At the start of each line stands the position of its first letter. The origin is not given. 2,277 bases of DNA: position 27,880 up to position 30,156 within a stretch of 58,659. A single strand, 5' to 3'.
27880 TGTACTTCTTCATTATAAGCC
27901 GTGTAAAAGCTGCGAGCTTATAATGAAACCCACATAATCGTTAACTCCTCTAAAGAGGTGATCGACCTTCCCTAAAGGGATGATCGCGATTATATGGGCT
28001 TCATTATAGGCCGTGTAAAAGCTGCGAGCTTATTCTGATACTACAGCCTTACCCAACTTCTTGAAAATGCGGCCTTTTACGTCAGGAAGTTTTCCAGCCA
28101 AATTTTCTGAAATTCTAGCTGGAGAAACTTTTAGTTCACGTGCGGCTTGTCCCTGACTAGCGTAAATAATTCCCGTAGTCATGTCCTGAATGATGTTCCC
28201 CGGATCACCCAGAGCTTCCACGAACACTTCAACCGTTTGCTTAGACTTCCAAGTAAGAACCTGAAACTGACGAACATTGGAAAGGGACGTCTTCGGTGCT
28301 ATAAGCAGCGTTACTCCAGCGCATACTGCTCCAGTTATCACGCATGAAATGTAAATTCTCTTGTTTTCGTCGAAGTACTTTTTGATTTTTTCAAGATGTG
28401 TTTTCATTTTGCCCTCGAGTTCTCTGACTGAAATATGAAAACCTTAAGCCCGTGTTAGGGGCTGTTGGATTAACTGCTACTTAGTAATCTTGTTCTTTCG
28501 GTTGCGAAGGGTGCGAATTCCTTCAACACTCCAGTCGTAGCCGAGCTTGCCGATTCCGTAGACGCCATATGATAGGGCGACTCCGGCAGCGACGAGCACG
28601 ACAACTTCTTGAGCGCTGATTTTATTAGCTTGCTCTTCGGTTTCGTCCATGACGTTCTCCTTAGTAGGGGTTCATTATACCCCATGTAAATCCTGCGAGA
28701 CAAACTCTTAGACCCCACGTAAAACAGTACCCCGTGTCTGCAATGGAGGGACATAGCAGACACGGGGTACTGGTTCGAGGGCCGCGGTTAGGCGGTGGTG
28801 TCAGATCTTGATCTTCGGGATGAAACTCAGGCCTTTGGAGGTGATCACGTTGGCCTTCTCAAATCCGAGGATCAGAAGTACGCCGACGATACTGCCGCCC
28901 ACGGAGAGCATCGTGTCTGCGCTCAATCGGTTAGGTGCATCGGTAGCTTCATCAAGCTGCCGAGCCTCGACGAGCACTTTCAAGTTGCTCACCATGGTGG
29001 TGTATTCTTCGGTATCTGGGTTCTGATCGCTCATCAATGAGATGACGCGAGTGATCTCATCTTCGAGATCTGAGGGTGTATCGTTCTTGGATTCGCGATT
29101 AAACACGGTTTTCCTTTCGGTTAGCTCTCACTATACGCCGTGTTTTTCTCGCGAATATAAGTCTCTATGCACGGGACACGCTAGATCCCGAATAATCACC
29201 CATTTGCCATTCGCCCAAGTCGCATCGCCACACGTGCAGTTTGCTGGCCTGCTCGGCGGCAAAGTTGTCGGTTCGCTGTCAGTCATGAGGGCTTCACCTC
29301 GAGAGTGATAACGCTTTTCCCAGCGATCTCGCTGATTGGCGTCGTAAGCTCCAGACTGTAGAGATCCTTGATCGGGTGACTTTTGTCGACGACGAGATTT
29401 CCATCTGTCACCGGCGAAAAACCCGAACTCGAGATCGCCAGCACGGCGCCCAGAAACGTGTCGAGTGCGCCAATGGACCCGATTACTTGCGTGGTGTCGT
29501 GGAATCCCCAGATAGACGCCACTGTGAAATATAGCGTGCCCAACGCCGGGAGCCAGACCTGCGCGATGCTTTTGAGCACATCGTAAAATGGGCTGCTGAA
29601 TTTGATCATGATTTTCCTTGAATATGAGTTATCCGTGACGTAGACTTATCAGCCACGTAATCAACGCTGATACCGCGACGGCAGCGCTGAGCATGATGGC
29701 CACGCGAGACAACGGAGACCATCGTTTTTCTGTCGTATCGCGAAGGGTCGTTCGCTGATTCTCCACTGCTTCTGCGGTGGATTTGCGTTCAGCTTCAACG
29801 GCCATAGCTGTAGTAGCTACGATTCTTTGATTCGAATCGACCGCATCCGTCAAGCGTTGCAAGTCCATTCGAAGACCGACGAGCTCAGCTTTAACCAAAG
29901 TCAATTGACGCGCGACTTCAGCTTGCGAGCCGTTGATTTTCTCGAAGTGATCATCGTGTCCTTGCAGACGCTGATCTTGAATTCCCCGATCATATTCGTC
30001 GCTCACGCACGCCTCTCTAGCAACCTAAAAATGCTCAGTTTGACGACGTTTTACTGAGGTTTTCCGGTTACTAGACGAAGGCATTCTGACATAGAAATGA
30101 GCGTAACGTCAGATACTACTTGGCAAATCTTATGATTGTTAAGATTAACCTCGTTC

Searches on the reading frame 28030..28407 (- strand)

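Call 22: search_protein_families(library=phrogs, proteins=[window:28030-28407:-], max_evalue=0.0001)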
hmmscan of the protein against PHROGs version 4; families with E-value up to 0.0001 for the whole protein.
window:28030-28407:- (125 aa): 1 family
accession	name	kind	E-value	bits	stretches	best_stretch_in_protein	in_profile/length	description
phrog_27818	-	unknown function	7.2e-35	120.9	1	4-123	9-131/133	-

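Call 45: search_protein_families(library=pfam, proteins=[window:28030-28407:-], max_evalue=0.01)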
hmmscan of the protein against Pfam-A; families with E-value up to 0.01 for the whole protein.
window:28030-28407:- (125 aa): 0 families

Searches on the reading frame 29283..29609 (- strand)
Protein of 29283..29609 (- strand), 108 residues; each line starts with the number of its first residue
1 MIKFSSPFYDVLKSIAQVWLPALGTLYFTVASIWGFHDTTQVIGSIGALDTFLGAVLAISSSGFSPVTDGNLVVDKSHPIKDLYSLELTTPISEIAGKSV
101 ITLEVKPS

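Call 95: search_protein_families(library=pfam, proteins=[window:29283-29609:-], max_evalue=0.05)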
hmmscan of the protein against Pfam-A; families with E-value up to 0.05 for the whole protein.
window:29283-29609:- (108 aa): 1 family
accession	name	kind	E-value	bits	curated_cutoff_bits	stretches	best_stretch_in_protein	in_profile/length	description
PF16938.10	Phage_holin_Dp1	-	7.3e-22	77.9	25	1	8-62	5-59/63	Putative phage holin Dp-1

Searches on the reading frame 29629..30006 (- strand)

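Call 95: search_protein_families(library=pfam, proteins=[window:29629-30006:-], max_evalue=0.05)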
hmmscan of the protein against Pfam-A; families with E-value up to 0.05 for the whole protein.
window:29629-30006:- (125 aa): 1 family
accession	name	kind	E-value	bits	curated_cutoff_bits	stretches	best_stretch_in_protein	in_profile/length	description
PF04871.18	Uso1_p115_C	-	0.012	16.4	28.4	1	29-94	4-68/121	Uso1 / p115 like vesicle tethering protein, C terminal region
